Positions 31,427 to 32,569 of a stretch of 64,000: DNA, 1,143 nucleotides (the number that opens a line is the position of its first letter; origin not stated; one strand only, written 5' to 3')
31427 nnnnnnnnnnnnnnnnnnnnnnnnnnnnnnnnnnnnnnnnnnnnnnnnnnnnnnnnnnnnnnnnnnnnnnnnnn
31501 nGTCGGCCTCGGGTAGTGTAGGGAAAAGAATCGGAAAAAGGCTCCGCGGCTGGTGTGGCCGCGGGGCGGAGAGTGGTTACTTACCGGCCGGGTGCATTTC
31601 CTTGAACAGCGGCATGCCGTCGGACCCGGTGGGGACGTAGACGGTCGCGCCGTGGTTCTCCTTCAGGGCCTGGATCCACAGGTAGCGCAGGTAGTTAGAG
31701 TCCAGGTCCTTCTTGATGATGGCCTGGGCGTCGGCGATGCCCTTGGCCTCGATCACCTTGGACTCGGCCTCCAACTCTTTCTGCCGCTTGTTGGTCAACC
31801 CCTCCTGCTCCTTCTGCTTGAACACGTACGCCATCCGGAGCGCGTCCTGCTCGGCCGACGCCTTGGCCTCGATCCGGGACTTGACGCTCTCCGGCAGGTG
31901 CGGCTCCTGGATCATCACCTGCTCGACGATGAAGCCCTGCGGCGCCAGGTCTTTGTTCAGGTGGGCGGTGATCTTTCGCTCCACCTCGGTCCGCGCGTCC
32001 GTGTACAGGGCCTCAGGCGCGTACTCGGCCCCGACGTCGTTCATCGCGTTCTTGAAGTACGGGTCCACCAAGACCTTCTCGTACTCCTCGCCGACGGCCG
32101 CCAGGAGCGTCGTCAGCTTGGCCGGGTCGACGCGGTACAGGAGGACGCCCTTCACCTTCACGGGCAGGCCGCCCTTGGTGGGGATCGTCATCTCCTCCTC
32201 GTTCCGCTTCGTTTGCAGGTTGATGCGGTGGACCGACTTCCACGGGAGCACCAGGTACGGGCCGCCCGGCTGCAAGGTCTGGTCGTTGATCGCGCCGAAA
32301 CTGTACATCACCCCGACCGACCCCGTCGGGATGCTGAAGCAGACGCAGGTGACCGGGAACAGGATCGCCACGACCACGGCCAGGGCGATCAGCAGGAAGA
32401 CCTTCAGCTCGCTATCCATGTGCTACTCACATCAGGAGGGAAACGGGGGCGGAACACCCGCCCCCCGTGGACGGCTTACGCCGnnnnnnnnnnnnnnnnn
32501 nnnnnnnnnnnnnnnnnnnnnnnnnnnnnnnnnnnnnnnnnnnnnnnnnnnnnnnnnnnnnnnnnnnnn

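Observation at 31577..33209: SPFH/prohibitin-like and PspA/IM30-like genes encoded side by side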

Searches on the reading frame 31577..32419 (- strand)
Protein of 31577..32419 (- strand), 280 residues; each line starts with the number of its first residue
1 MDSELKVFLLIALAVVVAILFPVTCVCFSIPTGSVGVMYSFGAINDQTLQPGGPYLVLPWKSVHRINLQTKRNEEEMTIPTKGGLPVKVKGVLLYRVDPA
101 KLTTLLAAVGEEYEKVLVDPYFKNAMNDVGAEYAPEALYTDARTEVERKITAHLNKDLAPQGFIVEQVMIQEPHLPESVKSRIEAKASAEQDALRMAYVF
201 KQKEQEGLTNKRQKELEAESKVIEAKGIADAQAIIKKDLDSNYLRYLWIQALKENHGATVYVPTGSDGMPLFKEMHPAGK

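Call 3: search_protein_families(library=pfam, proteins=[window:31577-32419:-], max_evalue=0.1)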
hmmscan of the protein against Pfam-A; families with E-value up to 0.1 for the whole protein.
window:31577-32419:- (280 aa): 2 families
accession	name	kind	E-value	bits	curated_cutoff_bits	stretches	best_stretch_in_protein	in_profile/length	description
PF01145.31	Band_7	-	1.4e-30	107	23.6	1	29-203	2-172/176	SPFH domain / Band 7 family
PF13421.11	Band_7_1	-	0.053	13.6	24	1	98-189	113-209/211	SPFH domain-Band 7 family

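Call 4: search_protein_families(library=phrogs, proteins=[window:31577-32419:-], max_evalue=0.1)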
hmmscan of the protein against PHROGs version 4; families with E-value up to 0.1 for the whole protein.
window:31577-32419:- (280 aa): 2 families
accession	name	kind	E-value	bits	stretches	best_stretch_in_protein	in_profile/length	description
phrog_200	-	other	1.2e-45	157.2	1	6-267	79-351/379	lipoprotein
phrog_11227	-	other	2.5e-10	41.4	1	207-271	60-126/138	protease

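Call 9: search_dna_similar(query=window:31577-32419:-, collection=phages, mode=protein, max_evalue=0.00001, max_rows=30)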
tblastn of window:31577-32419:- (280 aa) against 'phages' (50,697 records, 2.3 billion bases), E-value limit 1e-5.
Records with a match: 400; places in all: 400; records where one place covers at least 80% of the query: 357.
Best place of each record, by identity: <60% 400.
By first word of the organism name: Staphylococcus 275; Enterococcus 53; Halorubrum 19; Bacillus 13; Haloarcula 6; Salmonella 5; Escherichia 4; Mammaliicoccus 4; Bacteriophage 3; Faecalibacterium 3; and 11 more.
By host as written in the record: Staphylococcus aureus 84; - 41; Staphylococcus sp. 33; Enterococcus faecalis 14; Staphylococcus carnosus TM300 14; Halorubrum sp. 10; Staphylococcus epidermidis F12 7; Staphylococcus epidermidis 7; and 106 more.
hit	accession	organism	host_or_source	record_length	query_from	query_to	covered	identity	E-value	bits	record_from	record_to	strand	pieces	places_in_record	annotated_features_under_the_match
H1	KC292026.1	Halogranum tailed virus 1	Halogranum sp. SS5-1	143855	30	271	86%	29.5%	1e-10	67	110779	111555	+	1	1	229: hypothetical protein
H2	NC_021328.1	Halogranum tailed virus 1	Halogranum sp. SS5-1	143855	30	271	86%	29.5%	1e-10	67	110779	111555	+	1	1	229: lipoprotein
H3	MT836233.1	Bacteriophage sp.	human fecal samples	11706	27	249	80%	30.7%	2e-13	76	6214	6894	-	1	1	record has no annotation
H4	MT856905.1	Enterococcus phage vB_EfaM_A2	Enterococcus faecalis OG1RF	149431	30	269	86%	28.2%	2e-10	67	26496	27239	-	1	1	prohibitin family protein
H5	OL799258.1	Enterococcus phage phiSHEF13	Enterococcus faecium E1071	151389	30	269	86%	28.2%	2e-10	67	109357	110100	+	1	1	prohibitin family protein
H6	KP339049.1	Enterococcus phage EFDG1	Enterococcus faecalis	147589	30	269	86%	28.2%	2e-10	67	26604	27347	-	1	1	hypothetical protein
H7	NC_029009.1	Enterococcus phage EFDG1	Enterococcus faecalis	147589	30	269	86%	28.2%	2e-10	67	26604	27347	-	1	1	lipoprotein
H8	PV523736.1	Enterococcus phage ZJGS3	Enterococcus mundtii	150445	30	269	86%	28.2%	2e-10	67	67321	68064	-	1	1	lipoprotein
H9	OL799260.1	Enterococcus phage phiSHEF16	Enterococcus faecium E1071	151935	30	269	86%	28.2%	2e-10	67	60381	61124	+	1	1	prohibitin family protein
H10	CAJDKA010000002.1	Enterococcus phage 163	Human fecal sample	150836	30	269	86%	28.2%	3e-10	67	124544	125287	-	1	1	Phage protein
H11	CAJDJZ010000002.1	Enterococcus phage vB_EfaH_149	Zamorano cheese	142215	30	265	84%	27.5%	1e-9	65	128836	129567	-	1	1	hypothetical protein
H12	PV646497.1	Enterococcus phage CUB-FS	Enterococcus faecalis ATCC 51299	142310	30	265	84%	27.5%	1e-9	65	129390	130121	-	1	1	hypothetical protein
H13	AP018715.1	Enterococcus phage phiM1EF22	-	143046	30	265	84%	27.5%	1e-9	65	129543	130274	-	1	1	putative anti-proliferative protein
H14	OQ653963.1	Enterococcus phage PEF1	Enterococcus faecalis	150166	30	265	84%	27.5%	1e-9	65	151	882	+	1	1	similar to hypothetical protein; ...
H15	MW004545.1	Enterococcus phage EFGrNG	Enterococcus faecalis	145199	30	265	84%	27.5%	1e-9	65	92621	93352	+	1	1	hypothetical protein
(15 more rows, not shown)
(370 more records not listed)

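Call 14: search_protein_families(library=ncbifam, proteins=[window:31577-32419:-], max_evalue=0.1)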
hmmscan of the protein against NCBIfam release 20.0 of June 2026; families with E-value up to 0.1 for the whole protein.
window:31577-32419:- (280 aa): 2 families
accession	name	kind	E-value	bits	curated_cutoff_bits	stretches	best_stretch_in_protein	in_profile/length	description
TIGR01933.1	hflK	equivalog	2.4e-05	23.9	159.4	1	35-229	9-198/261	FtsH protease activity modulator HflK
TIGR01932.1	hflC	equivalog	0.062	12.1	134.4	0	123-231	154-259/318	protease modulator HflC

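Call 15: search_protein_families(library=padloc, proteins=[window:31577-32419:-], max_evalue=0.1)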
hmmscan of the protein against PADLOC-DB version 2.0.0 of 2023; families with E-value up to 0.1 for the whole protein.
window:31577-32419:- (280 aa): 1 family
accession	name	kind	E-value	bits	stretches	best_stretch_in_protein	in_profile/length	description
PDLC03018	MTase_I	-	0.012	12.1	1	178-241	617-678/749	Type I methyltransferase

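Call 17: find_homologous_proteins(query=window:31577-32419:-, max_evalue=1e-10)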
Query window:31577-32419:- (280 aa): 106 proteins with E <= 1e-10 among 1834 candidates.
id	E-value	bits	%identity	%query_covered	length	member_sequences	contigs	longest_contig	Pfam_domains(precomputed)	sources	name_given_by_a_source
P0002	6.4e-181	618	100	100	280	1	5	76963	PF01145.32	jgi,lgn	-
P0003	1.0e-111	391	61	100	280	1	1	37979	PF01145.32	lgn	-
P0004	6.7e-107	375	65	91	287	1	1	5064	PF01145.32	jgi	jgi:regulator of protease activity HflC (stomatin/prohibitin superfamily)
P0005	4.0e-105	369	61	94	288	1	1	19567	PF01145.32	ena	-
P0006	1.4e-102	361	60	92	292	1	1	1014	PF01145.32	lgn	-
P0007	2.0e-102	360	57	99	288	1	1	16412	PF01145.32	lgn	-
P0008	1.3e-99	351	60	95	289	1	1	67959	PF01145.32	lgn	-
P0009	1.5e-95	338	58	97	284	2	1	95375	PF01145.32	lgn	-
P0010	2.6e-93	330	61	88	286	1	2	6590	PF01145.32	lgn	-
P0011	5.9e-93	329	59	90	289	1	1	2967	PF01145.32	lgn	-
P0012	6.5e-93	329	58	97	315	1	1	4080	PF01145.32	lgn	-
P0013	4.4e-91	323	57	90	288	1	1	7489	PF01145.32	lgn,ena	-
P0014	4.0e-90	320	56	91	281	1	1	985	PF01145.32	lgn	-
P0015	4.6e-90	320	54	99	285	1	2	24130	PF01145.32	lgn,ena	-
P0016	4.2e-89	317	54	97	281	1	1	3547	PF01145.32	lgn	-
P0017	6.6e-89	316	55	91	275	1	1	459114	PF01145.32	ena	-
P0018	7.5e-89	316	52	100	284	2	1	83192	PF01145.32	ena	-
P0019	1.3e-88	315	53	97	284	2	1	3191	PF01145.32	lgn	-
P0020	4.9e-87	310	54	99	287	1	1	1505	PF01145.32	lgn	-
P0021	4.7e-86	307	52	98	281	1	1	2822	PF01145.32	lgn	-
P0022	1.5e-85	305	52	98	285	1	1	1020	PF01145.32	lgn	-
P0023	1.6e-85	305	57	90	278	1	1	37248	PF01145.32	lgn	-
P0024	3.0e-85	304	54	96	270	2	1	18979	PF01145.32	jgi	-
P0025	3.7e-85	304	55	93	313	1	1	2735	PF01145.32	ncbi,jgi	jgi:regulator of protease activity HflC (stomatin/prohibitin superfamily)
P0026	2.8e-84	301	52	97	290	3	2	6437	PF01145.32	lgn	-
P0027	4.7e-84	300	53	96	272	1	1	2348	PF01145.32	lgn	-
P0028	6.2e-84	300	53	99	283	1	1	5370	PF01145.32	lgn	-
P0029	1.4e-83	299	54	91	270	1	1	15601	PF01145.32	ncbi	-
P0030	2.9e-82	294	53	95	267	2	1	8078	PF01145.32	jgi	-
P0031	1.7e-81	292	54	89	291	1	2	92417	PF01145.32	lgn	-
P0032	2.0e-81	291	53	91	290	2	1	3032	PF01145.32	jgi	jgi:prohibitin 1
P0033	4.3e-81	290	52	94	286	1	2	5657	PF01145.32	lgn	-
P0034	7.0e-81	290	52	90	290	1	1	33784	PF01145.32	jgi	jgi:prohibitin 1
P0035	2.4e-80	288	53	91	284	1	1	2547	PF01145.32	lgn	-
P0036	1.7e-79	285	53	96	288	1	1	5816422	PF01145.32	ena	-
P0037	3.9e-78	281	52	93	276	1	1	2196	PF01145.32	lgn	-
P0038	6.1e-78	280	52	90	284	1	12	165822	PF01145.32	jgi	jgi:prohibitin 1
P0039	7.0e-78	280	52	95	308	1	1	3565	PF01145.32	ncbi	-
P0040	8.9e-78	279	53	90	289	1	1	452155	PF01145.32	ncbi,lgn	-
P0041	1.3e-76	276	53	95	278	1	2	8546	PF01145.32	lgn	-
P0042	2.5e-76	275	51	96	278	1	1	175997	PF01145.32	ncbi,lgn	-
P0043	2.7e-76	275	53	91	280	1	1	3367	PF01145.32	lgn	-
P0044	2.9e-76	274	52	96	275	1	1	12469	PF01145.32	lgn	-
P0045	4.2e-76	274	52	93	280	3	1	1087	PF01145.32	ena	-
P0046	9.6e-76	273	50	97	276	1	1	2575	PF01145.32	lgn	-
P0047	1.5e-75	272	49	97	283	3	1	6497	PF01145.32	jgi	jgi:regulator of protease activity HflC (stomatin/prohibitin superfamily)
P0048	6.9e-75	270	51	96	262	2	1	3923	PF01145.32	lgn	-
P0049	1.2e-74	269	52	93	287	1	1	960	PF01145.32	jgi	jgi:regulator of protease activity HflC (stomatin/prohibitin superfamily)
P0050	1.9e-74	269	51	90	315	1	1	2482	PF01145.32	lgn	-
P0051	2.2e-74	268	50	93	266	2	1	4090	PF01145.32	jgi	jgi:regulator of protease activity HflC (stomatin/prohibitin superfamily)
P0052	6.5e-74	267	47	99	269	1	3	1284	PF01145.32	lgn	-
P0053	6.7e-74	267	51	97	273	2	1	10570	PF01145.32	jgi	-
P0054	1.4e-73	266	51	97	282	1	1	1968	PF01145.32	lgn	-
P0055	5.5e-73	264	49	97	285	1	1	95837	PF01145.32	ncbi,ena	-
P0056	5.9e-73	264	49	94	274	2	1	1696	PF01145.32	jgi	jgi:prohibitin 1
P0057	6.5e-73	264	50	97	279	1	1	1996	PF01145.32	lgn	-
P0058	1.4e-72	262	49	96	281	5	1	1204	PF01145.32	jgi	jgi:regulator of protease activity HflC (stomatin/prohibitin superfamily)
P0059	6.4e-72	260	50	89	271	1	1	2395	PF01145.32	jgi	jgi:prohibitin 1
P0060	6.8e-72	260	46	99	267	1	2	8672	PF01145.32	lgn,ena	-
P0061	8.8e-72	260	50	85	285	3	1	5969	PF01145.32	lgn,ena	-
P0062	1.0e-71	260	52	90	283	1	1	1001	PF01145.32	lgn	-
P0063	1.4e-71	259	52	88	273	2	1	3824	PF01145.32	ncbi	-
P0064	5.5e-71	257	50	95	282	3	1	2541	PF01145.32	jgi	jgi:regulator of protease activity HflC (stomatin/prohibitin superfamily)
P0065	6.8e-71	257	48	95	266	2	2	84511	PF01145.32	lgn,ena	-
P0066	7.9e-71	257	46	97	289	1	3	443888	PF01145.32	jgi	jgi:regulator of protease activity HflC (stomatin/prohibitin superfamily)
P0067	1.7e-70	256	49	98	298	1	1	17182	PF01145.32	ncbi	-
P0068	3.6e-69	251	50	86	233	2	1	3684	PF01145.32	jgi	jgi:prohibitin 1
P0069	5.7e-67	244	46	99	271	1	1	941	PF01145.32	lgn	-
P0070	8.7e-65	237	49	96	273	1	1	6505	PF01145.32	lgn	-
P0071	1.1e-64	237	50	88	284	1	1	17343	PF01145.32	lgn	-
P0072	1.6e-64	236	45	97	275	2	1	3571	PF01145.32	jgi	jgi:prohibitin 1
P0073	1.1e-62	230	47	87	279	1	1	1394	PF01145.32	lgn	-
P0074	2.3e-61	226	47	88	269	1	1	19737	PF01145.32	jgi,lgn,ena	-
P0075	2.0e-60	223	46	88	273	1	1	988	PF01145.32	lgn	-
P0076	2.8e-60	222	50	79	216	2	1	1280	PF01145.32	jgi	jgi:regulator of protease activity HflC (stomatin/prohibitin superfamily)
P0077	5.5e-60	221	43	88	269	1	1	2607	PF01145.32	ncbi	-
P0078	1.5e-59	220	43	95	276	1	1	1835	PF01145.32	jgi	-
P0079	1.5e-59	220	45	97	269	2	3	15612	PF01145.32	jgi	jgi:regulator of protease activity HflC (stomatin/prohibitin superfamily)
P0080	5.6e-59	218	55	71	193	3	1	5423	PF01145.32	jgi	jgi:regulator of protease activity HflC (stomatin/prohibitin superfamily)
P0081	6.4e-59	218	55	69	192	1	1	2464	PF01145.32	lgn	-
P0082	1.2e-58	217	45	96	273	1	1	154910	PF01145.32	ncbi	-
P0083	2.1e-58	216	43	95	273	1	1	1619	PF01145.32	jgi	jgi:regulator of protease activity HflC (stomatin/prohibitin superfamily)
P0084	1.5e-57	213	45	88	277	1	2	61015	PF01145.32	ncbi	-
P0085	2.0e-57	213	44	96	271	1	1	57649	PF01145.32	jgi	-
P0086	2.7e-57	212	43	99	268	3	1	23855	PF01145.32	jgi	-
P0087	3.5e-57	212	42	98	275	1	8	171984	PF01145.32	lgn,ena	-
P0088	2.0e-56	209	41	97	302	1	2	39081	PF01145.32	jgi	jgi:prohibitin 1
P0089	2.3e-56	209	42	94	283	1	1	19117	PF01145.32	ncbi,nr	ncbi:MAG: prohibitin family protein [Planctomycetes bacterium]|nr:prohibitin family protein [Plancto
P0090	1.2e-55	207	41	93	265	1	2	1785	PF01145.32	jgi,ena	jgi:regulator of protease activity HflC (stomatin/prohibitin superfamily)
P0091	8.4e-55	204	40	99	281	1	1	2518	PF01145.32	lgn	-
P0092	7.0e-54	201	38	100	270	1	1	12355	PF01145.32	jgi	jgi:regulator of protease activity HflC (stomatin/prohibitin superfamily)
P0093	1.7e-53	200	42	91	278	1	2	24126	PF01145.32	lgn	-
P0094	1.6e-52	197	39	97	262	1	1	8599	PF01145.32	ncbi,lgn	-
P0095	3.6e-50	189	42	87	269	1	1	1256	PF01145.32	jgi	jgi:regulator of protease activity HflC (stomatin/prohibitin superfamily)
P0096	1.9e-49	187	41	87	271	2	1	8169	PF01145.32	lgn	-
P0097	1.3e-47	181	58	57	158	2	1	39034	PF01145.32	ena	-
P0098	3.7e-47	179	39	94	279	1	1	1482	PF01145.32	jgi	-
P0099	5.5e-40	156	49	61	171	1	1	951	PF01145.32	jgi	jgi:regulator of protease activity HflC (stomatin/prohibitin superfamily)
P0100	1.6e-39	154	37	90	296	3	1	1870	PF01145.32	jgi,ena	-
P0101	2.6e-39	153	37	93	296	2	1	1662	PF01145.32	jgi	jgi:prohibitin 1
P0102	2.7e-38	150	38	91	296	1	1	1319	PF01145.32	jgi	jgi:prohibitin 1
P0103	2.6e-36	144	37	96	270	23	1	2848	PF01145.32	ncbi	-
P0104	1.9e-30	124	32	95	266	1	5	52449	PF01145.32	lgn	-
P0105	2.3e-30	124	32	96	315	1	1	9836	PF01145.32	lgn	-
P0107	1.4e-18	85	35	55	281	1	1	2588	PF01145.32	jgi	jgi:regulator of protease activity HflC (stomatin/prohibitin superfamily)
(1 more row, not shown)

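Call 18: find_encoding_contigs(protein=P0003, flank=6000, max_places=2)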
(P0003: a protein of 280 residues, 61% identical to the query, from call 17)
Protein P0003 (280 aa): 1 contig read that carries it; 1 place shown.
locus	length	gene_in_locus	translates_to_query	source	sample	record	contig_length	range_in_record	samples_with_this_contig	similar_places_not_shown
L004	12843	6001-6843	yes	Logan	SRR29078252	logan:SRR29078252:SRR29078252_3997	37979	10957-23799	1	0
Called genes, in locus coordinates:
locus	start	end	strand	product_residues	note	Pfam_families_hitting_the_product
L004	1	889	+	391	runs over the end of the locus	PF12705:PDDEXK_1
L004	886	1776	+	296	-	PF02861:Clp_N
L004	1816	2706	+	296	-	PF13479:AAA_24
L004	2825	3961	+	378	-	-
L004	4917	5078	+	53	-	-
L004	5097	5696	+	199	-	-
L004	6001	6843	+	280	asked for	PF01145:Band_7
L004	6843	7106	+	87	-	PF01541:GIY-YIG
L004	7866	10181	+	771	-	PF00476:DNA_pol_A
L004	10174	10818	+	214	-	-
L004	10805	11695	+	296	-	PF18723:HMUDK_hel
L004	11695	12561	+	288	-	PF20691:TAGT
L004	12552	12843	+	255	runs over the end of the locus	-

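Call 19: find_encoding_contigs(protein=P0008, flank=6000, max_places=2)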
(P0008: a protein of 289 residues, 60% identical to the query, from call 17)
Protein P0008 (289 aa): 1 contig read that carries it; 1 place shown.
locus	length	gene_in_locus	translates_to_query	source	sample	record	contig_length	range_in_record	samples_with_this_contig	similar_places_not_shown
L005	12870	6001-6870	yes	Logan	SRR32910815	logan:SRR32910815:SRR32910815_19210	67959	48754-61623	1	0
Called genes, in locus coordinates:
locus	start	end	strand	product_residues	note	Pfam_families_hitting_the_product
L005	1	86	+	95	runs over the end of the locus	-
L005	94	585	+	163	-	PF06908:YpsA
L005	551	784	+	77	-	-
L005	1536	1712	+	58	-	-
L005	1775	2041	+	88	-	-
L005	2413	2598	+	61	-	-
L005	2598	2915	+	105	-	-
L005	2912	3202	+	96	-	-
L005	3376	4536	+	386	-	-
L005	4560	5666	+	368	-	PF00534:Glycos_transf_1, PF13692:Glyco_trans_1_4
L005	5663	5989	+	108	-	-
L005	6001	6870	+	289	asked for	PF01145:Band_7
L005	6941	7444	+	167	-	-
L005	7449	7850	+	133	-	-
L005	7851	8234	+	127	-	-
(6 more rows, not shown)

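Call 20: find_encoding_contigs(protein=P0009, flank=6000, max_places=2)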
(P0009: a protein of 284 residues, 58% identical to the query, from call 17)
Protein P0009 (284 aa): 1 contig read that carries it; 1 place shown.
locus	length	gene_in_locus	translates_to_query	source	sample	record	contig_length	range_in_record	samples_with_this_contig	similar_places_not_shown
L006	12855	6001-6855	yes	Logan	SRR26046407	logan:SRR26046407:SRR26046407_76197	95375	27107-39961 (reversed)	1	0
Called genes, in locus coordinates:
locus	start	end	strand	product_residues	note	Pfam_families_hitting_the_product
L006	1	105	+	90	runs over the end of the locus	-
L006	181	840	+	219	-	PF00929:RNase_T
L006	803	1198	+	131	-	-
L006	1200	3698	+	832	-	PF17657:DNA_pol3_finger, PF14890:Intein_splicing (faint), PF01844:HNH (weak), PF13392:HNH_3 (weak), PF14579:HHH_6 (weak)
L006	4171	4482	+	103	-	-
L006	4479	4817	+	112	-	-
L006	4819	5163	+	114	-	-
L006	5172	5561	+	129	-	-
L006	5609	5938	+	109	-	PF04266:ASCH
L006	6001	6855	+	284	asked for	PF01145:Band_7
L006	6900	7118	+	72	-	-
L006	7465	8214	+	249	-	-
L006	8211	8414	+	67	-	-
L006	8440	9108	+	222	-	-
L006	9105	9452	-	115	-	-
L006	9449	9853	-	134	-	-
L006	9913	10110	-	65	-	-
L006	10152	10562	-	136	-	-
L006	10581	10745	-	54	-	-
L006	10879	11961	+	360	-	PF07282:Cas12f1-like_TNB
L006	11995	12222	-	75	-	-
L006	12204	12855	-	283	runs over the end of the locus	PF02086:MethyltransfD12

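Call 21: find_encoding_contigs(protein=P0036, flank=6000, max_places=2)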
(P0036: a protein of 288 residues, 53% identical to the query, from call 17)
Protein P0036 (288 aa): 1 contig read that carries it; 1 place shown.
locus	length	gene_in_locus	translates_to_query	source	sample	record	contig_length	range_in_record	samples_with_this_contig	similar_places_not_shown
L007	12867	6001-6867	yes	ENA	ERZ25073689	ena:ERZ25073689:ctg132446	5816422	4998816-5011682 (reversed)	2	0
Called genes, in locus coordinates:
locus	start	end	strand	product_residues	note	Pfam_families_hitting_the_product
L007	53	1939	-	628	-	PF01336:tRNA_anti-codon, PF00152:tRNA-synt_2, PF02938:GAD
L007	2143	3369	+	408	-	PF09445:Methyltransf_15 (weak), PF18096:Thump_like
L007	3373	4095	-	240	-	-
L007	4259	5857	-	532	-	PF13231:PMT_2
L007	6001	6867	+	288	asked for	PF01145:Band_7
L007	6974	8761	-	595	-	-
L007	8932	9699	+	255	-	-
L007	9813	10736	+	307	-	-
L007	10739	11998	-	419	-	PF00069:Pkinase, PF07714:PK_Tyr_Ser-Thr, PF01636:APH (faint)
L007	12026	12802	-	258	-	PF03932:CutC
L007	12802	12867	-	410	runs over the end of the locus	PF01244:Peptidase_M19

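Call 44: find_related_loci(query=window:31577-32419:-, collection=genome_contigs, flank=6000)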
Query window:31577-32419:- (280 aa) in genome_contigs; peptide patterns used: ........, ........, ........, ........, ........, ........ (x = any residue, [..] = any of these).
23 stretches matched a pattern, but none encodes a relative of the query by tblastn (E <= 1e-3).
